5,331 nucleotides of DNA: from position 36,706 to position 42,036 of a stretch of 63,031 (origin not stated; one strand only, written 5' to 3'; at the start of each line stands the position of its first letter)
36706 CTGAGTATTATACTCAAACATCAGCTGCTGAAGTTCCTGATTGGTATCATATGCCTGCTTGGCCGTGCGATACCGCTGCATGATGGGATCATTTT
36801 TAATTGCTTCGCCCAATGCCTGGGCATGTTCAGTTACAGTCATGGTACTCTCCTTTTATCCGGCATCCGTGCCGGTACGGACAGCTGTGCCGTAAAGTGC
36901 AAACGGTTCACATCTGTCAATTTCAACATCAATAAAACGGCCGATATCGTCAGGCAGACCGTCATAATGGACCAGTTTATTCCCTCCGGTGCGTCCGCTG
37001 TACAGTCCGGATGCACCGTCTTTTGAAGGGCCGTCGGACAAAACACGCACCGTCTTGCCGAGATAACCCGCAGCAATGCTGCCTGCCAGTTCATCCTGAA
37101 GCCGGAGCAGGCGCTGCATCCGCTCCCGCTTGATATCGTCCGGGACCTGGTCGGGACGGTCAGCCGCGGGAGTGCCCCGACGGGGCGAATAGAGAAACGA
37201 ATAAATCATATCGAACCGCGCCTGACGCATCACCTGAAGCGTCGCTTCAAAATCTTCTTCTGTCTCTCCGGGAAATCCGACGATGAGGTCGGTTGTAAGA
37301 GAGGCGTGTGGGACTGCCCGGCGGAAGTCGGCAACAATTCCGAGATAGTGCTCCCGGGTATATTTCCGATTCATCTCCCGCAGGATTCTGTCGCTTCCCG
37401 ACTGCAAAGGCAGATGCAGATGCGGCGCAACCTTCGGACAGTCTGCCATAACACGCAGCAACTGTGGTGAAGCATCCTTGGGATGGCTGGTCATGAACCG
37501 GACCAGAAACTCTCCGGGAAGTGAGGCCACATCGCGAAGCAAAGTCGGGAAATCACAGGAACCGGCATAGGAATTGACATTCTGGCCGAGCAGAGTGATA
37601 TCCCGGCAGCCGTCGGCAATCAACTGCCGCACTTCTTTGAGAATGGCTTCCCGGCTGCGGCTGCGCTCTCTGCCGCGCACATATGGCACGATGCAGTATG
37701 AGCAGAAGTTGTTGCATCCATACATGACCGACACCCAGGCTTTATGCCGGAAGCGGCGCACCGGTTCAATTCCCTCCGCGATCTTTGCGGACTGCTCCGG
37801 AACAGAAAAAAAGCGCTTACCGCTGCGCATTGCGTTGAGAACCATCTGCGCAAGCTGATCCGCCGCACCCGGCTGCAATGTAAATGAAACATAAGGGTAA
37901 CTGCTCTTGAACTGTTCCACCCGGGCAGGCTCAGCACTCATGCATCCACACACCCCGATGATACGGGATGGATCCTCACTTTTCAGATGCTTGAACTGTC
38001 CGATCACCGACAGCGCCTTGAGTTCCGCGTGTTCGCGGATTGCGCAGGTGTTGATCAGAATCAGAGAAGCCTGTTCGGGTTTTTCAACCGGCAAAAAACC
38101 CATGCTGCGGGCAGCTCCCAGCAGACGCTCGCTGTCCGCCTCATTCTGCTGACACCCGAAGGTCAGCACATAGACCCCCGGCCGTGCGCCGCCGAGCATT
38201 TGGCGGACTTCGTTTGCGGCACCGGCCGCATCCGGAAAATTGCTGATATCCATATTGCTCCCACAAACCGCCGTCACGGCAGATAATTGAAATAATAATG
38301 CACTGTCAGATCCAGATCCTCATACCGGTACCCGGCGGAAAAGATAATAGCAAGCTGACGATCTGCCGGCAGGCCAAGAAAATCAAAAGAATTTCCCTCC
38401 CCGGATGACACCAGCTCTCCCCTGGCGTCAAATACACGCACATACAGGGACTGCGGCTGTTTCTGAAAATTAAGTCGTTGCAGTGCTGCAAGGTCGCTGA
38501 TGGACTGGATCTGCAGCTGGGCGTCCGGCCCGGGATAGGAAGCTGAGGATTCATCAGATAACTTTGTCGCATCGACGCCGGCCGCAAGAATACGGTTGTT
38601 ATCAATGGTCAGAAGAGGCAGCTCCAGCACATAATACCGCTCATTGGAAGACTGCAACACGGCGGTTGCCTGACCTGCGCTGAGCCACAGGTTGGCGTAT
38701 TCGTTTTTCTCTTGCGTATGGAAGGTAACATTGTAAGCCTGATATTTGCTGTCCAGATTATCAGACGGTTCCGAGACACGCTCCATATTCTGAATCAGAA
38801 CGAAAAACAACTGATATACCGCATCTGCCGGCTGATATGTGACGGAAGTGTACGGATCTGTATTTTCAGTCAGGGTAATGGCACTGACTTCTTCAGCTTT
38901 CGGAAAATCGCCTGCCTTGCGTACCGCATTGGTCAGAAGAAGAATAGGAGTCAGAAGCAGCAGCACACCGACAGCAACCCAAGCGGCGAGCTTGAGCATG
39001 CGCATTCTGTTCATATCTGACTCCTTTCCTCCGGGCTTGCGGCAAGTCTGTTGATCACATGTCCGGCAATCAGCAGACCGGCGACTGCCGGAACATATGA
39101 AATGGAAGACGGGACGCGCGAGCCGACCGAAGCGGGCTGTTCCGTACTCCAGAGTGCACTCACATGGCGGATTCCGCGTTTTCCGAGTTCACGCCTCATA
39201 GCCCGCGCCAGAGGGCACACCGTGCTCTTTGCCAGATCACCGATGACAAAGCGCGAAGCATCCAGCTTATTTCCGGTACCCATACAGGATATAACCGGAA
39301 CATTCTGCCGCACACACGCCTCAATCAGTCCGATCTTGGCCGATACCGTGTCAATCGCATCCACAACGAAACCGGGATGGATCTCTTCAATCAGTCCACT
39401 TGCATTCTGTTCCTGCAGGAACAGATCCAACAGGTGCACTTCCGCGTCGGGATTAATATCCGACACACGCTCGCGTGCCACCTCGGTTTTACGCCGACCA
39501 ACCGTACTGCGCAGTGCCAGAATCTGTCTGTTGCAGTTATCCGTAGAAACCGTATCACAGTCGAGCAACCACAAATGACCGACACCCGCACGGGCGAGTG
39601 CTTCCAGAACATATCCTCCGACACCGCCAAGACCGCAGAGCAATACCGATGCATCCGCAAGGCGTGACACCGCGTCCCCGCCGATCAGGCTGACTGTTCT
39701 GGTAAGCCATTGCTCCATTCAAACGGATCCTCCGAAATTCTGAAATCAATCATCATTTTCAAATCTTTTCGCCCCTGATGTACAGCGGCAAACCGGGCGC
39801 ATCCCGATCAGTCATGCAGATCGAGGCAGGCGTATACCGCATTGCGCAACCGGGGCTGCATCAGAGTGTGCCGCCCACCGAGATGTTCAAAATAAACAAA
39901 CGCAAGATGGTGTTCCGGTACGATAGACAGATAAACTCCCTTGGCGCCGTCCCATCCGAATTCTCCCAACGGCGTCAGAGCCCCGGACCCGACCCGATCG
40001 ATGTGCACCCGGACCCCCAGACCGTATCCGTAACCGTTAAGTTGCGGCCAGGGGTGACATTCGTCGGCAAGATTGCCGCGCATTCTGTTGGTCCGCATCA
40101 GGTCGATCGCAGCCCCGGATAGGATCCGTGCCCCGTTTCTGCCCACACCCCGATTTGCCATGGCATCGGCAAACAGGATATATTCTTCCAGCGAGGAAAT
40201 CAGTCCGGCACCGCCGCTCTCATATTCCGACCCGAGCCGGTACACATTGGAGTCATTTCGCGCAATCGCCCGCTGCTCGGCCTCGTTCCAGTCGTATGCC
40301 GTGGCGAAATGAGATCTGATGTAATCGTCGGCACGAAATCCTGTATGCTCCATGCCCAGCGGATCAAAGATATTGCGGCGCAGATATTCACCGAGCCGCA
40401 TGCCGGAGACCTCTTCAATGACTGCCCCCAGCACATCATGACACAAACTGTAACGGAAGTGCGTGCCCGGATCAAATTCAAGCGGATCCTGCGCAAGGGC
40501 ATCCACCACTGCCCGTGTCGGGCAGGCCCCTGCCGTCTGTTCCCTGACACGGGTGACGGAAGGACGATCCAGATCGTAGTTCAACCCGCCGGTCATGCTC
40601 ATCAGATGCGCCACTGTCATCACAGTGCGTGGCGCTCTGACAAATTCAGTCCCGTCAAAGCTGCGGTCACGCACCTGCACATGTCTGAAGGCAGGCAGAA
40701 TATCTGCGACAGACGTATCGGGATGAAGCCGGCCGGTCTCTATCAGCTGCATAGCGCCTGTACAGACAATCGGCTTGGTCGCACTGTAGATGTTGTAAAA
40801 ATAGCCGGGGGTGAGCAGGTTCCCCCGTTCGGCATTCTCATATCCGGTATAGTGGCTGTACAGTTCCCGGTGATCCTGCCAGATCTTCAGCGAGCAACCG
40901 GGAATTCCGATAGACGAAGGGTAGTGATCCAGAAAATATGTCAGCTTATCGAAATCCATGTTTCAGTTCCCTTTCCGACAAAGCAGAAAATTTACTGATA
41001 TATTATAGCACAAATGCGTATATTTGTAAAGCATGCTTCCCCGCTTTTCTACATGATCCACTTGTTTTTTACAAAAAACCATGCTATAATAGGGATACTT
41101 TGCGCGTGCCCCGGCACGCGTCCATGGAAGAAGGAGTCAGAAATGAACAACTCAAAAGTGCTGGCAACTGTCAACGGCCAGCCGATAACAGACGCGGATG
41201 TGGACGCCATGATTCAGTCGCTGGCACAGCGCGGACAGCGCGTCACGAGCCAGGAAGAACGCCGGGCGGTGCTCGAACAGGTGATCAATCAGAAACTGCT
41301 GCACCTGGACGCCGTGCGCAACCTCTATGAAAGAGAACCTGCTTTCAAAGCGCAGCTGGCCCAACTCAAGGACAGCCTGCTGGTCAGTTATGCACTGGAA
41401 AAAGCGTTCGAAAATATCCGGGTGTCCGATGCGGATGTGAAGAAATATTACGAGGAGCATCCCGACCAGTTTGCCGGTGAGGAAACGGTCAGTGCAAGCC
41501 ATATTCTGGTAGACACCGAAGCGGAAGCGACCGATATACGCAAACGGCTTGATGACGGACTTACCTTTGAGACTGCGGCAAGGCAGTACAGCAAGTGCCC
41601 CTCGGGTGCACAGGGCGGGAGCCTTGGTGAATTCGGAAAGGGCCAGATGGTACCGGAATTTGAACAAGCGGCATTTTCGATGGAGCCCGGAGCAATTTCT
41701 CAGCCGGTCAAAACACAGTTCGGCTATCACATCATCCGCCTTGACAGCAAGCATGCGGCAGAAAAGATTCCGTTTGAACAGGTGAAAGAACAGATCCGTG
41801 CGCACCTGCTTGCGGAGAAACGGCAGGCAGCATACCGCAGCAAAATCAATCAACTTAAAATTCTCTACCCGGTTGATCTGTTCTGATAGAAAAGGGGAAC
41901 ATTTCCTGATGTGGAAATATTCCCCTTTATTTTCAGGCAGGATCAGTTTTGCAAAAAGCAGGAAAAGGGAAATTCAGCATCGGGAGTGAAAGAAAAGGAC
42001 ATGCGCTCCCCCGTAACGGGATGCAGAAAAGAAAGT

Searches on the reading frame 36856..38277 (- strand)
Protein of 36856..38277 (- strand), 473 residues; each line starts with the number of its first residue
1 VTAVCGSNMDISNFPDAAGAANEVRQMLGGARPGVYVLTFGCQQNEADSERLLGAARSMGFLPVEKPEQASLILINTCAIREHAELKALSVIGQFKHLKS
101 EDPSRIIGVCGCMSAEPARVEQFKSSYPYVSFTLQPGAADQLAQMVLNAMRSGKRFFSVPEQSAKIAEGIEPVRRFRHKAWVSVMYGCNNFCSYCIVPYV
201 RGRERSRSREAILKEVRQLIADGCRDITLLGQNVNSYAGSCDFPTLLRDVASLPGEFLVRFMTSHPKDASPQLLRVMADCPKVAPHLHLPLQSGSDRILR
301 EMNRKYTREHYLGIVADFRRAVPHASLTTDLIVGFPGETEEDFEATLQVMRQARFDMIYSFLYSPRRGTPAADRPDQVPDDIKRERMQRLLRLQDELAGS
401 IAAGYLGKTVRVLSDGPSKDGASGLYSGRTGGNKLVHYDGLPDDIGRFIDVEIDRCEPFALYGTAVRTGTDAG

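Call 49: search_protein_families(library=pfam, proteins=[window:36856-38277:-], max_evalue=0.00001)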
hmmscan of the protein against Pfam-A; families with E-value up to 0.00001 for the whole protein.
window:36856-38277:- (473 aa): 3 families
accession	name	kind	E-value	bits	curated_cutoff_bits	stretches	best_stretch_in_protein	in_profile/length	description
PF04055.27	Radical_SAM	-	6.9e-29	101.6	29.5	1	182-348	1-164/166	Radical SAM superfamily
PF00919.26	UPF0004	-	1.3e-22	80.1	27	1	35-123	2-86/98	Uncharacterized protein family UPF0004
PF01938.26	TRAM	-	9e-07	29.1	21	1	405-466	3-61/61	TRAM domain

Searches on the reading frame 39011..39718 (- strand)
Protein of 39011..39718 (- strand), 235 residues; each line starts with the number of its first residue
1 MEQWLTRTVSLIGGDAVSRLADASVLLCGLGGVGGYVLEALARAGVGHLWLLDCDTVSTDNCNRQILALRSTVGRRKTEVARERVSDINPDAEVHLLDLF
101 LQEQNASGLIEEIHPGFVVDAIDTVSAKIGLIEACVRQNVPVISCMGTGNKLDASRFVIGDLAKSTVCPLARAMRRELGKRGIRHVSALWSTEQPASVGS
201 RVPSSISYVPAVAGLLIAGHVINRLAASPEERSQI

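Call 80: search_protein_families(library=pfam, proteins=[window:39011-39718:-], max_evalue=0.01)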
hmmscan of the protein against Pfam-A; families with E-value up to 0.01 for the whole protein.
window:39011-39718:- (235 aa): 1 family
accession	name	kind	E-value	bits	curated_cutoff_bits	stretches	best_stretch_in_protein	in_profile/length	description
PF00899.27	ThiF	-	2.7e-39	135.2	28.1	1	9-230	7-207/238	ThiF family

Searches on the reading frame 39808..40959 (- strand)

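Call 49: search_protein_families(library=pfam, proteins=[window:39808-40959:-], max_evalue=0.00001)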
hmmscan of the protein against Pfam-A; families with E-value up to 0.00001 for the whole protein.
window:39808-40959:- (383 aa): 1 family
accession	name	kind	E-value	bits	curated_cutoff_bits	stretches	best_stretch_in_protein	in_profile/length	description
PF00144.29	Beta-lactamase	-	1.1e-55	189.6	27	1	11-363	6-313/329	Beta-lactamase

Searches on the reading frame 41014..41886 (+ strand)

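Call 80: search_protein_families(library=pfam, proteins=[window:41014-41886:+], max_evalue=0.01)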
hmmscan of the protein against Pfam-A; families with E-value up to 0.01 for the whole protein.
window:41014-41886:+ (290 aa): 6 families
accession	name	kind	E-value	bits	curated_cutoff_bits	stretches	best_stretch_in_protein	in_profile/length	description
PF00639.27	Rotamase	-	4.7e-25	88.8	21.7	1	167-244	17-96/97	PPIC-type PPIASE domain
PF13145.12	Rotamase_2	-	1.4e-24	87.7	27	1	137-259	1-121/121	PPIC-type PPIASE domain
PF13616.12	Rotamase_3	-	9.2e-23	81.4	22.5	1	156-245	13-114/116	PPIC-type PPIASE domain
PF13623.11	SurA_N_2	-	1.2e-05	25.6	28.5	1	43-97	36-100/145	SurA-like N-terminal domain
PF13624.11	SurA_N_3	-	0.0002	21.7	27.2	1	46-100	37-101/162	SurA-like N-terminal domain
PF06374.16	NDUF_C2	-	0.0093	16.6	24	0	102-165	35-102/109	NADH-ubiquinone oxidoreductase subunit b14.5b (NDUFC2)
